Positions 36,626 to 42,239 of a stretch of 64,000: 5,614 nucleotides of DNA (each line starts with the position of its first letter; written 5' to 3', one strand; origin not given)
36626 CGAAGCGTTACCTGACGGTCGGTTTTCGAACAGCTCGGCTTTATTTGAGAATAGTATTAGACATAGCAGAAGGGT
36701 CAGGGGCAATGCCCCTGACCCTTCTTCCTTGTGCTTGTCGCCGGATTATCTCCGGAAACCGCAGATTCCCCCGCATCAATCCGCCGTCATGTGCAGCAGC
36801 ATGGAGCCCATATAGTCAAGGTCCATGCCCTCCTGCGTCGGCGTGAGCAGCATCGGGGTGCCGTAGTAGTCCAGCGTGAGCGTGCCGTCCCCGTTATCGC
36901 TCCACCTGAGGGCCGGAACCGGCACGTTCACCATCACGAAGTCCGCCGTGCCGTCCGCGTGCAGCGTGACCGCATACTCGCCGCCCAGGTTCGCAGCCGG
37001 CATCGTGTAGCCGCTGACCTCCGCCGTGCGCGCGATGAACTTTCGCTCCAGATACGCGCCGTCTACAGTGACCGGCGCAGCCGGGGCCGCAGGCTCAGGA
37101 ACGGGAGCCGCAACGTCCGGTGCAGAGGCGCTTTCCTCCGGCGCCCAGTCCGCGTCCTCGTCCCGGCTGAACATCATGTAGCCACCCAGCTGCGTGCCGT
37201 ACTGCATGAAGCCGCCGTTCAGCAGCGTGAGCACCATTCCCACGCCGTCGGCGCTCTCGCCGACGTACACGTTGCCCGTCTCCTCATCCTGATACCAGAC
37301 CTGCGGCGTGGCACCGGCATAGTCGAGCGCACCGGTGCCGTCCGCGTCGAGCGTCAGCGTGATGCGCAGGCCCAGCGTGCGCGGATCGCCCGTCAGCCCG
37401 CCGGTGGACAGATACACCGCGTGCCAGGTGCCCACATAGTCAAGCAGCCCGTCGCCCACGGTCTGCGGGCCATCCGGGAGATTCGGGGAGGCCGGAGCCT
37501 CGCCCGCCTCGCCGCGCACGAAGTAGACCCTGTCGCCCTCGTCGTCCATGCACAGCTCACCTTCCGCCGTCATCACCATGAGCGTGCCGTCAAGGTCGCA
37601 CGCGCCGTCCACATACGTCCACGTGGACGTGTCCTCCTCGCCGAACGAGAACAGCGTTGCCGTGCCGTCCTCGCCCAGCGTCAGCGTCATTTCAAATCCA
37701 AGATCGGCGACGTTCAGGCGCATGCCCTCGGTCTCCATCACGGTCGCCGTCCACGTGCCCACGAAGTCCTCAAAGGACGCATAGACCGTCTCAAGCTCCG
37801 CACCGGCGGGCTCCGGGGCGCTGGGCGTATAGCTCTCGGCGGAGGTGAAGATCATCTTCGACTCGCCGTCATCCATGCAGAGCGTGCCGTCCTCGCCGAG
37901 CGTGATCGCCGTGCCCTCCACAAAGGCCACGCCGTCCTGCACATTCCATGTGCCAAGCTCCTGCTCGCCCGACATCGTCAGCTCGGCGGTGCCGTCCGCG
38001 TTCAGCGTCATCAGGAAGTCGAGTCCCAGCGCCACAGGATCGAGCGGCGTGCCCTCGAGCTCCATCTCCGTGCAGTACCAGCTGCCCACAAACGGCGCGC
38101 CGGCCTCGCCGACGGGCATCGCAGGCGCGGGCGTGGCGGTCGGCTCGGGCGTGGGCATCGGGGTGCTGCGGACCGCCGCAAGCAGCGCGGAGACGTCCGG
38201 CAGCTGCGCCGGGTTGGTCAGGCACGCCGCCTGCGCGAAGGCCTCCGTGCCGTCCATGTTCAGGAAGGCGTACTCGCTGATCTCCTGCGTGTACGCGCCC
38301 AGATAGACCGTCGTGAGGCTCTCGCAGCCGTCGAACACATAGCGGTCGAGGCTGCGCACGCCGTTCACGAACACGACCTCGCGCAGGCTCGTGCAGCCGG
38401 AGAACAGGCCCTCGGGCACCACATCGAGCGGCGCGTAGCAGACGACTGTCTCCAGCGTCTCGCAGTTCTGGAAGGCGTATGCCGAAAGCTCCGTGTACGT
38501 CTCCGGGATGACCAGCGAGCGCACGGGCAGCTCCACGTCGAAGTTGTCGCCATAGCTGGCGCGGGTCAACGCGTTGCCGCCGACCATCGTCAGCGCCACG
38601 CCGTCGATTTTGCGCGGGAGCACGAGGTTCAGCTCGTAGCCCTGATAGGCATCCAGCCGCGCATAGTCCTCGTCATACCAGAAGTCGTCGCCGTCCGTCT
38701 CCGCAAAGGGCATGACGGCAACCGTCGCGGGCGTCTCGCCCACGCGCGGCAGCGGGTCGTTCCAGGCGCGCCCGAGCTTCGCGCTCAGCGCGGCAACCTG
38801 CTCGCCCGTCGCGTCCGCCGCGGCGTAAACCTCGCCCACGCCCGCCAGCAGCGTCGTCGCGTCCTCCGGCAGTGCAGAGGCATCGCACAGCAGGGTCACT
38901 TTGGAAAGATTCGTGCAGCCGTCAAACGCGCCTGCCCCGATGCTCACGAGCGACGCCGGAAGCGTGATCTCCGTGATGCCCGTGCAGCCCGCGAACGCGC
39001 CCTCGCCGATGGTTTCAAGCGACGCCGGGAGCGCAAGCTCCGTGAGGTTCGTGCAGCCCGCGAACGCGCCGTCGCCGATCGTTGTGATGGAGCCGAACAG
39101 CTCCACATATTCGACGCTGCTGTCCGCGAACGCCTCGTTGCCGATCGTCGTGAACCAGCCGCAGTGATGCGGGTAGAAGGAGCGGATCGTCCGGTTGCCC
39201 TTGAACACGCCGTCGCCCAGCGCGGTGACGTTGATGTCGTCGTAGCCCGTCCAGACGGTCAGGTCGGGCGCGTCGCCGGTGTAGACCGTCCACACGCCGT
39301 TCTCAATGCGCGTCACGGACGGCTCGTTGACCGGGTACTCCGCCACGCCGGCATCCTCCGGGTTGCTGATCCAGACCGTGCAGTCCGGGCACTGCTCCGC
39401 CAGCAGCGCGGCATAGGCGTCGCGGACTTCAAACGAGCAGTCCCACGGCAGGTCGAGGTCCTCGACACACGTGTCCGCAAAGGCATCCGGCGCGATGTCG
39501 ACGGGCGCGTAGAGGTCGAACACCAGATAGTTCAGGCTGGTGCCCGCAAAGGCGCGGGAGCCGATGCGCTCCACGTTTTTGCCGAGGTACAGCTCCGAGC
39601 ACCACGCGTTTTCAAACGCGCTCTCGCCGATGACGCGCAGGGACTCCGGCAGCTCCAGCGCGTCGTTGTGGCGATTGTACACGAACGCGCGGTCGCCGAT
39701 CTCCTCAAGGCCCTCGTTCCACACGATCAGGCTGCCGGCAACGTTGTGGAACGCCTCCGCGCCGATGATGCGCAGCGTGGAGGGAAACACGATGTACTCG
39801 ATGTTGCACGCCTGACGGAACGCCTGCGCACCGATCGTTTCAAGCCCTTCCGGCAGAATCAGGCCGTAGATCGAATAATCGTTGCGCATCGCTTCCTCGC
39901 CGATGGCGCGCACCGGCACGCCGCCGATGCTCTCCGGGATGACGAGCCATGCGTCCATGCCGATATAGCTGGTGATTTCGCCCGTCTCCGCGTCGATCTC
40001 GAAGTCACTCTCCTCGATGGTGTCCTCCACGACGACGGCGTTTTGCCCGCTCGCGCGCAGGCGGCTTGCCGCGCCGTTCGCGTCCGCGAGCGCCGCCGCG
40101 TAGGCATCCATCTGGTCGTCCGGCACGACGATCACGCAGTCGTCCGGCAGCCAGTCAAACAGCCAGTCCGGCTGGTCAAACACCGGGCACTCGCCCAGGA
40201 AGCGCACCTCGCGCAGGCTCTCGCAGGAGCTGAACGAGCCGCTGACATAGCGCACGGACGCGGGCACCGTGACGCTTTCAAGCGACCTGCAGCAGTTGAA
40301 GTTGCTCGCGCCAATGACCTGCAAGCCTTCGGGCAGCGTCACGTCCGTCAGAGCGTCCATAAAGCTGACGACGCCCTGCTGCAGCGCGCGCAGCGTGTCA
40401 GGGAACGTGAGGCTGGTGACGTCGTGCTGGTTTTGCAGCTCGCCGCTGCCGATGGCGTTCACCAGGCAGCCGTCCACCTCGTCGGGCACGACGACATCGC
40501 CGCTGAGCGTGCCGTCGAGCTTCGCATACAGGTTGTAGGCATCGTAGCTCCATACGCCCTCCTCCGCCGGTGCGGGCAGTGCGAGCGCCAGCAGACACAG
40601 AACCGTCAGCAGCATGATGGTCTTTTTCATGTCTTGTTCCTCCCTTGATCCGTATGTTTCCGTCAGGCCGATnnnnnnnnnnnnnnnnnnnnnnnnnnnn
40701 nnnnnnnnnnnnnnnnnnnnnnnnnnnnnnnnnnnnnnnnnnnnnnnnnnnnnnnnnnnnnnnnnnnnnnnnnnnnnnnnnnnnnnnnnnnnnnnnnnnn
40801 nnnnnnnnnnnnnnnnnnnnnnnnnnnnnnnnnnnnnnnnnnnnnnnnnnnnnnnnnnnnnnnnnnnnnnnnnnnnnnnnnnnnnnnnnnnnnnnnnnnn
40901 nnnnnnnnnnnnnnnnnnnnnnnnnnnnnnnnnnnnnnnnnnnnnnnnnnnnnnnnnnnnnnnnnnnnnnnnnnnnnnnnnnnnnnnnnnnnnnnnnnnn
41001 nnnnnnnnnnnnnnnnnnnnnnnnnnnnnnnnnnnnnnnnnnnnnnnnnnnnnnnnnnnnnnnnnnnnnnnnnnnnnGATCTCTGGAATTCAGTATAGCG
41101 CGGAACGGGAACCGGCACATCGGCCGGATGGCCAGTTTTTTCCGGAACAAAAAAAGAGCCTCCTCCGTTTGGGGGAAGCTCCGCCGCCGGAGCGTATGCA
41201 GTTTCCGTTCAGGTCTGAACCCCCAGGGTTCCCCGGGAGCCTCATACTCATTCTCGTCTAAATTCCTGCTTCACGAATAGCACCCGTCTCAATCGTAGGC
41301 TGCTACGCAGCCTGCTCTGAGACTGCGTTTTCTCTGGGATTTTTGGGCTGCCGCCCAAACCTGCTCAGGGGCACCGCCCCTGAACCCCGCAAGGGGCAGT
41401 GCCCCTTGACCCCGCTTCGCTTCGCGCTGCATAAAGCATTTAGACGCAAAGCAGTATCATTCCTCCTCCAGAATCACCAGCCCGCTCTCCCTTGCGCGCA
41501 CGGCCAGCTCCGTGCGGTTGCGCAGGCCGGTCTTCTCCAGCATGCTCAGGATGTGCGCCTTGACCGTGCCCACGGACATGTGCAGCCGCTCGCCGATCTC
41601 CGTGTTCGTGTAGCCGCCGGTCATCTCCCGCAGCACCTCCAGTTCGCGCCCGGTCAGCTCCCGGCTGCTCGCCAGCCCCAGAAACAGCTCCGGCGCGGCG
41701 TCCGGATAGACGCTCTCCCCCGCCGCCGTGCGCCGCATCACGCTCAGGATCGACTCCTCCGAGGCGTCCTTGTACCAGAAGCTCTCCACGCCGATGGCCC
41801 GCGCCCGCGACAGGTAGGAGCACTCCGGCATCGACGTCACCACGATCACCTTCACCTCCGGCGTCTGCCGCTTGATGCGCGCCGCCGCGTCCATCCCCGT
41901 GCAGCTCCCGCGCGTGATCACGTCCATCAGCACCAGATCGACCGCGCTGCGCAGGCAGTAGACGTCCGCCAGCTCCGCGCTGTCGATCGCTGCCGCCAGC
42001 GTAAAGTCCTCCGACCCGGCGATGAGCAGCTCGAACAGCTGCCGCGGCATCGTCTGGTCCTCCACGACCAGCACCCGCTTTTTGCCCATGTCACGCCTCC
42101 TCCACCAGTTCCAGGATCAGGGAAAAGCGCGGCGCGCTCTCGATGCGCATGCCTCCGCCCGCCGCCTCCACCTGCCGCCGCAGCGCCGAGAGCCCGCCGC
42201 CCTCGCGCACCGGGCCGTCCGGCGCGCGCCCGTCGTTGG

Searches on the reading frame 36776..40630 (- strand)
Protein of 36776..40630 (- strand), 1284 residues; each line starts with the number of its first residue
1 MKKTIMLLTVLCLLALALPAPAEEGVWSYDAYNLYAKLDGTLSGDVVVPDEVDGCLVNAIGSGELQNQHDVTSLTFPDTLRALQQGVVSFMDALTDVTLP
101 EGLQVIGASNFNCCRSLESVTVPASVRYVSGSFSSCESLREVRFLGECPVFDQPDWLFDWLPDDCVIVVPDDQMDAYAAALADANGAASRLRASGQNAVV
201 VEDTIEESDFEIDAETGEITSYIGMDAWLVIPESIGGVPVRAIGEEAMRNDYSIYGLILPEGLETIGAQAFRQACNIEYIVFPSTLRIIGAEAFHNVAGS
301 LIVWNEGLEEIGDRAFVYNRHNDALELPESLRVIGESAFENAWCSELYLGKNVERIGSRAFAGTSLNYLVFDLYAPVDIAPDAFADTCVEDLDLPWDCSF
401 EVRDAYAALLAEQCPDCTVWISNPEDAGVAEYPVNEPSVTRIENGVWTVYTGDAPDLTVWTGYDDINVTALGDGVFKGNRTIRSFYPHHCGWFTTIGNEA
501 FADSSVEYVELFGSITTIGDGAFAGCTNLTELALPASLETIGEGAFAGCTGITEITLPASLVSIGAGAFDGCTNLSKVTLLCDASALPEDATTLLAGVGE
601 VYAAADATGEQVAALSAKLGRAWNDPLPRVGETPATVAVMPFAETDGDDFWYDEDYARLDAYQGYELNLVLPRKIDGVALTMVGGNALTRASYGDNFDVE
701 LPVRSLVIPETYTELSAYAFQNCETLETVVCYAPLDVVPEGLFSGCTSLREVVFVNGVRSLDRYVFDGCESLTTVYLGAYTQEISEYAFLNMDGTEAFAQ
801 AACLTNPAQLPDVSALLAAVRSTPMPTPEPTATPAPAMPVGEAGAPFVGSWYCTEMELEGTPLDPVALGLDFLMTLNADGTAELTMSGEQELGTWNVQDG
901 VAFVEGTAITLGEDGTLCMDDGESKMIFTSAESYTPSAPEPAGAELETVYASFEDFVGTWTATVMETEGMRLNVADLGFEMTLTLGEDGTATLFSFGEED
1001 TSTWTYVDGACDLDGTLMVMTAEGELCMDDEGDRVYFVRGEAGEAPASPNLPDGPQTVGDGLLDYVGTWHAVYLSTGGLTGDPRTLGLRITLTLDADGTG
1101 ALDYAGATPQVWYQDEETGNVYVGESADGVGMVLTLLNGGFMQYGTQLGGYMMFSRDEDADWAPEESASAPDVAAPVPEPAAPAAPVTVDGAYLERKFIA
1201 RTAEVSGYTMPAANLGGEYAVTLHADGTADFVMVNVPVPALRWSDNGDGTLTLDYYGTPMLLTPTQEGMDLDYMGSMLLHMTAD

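Call 70: search_protein_families(library=pfam, proteins=[window:36776-40630:-], max_evalue=0.00001)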
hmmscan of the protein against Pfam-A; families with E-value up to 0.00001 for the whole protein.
window:36776-40630:- (1284 aa): 2 families
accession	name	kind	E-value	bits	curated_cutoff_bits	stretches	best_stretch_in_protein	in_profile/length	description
PF13306.12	LRR_5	-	1.6e-77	258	27.7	4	494-581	1-87/127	BspA type Leucine rich repeat region (6 copies)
PF13855.12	LRR_8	-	3.2e-08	33.6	27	0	514-557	12-56/61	Leucine rich repeat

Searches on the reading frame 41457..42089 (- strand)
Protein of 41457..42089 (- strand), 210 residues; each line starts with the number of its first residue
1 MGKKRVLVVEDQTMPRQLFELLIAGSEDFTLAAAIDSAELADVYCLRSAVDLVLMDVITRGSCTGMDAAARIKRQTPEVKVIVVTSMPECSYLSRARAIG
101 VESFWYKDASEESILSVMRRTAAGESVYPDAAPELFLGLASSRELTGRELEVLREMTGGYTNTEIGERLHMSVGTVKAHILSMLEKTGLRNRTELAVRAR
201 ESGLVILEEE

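Call 66: search_protein_families(library=pfam, proteins=[window:41457-42089:-], max_evalue=0.001)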
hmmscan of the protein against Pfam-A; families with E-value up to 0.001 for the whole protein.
window:41457-42089:- (210 aa): 4 families
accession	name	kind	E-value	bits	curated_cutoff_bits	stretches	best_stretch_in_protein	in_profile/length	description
PF00196.25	GerE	-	1.9e-15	56.7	23.5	1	145-199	3-57/57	Bacterial regulatory proteins, luxR family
PF00072.30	Response_reg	-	9e-14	52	30.2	1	6-117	1-109/111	Response regulator receiver domain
PF13412.12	HTH_24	-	8.2e-05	22.5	21.9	1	150-185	9-43/48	Winged helix-turn-helix DNA-binding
PF08281.18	Sigma70_r4_2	-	0.00037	20.5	25.7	1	157-180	24-47/54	Sigma-70, region 4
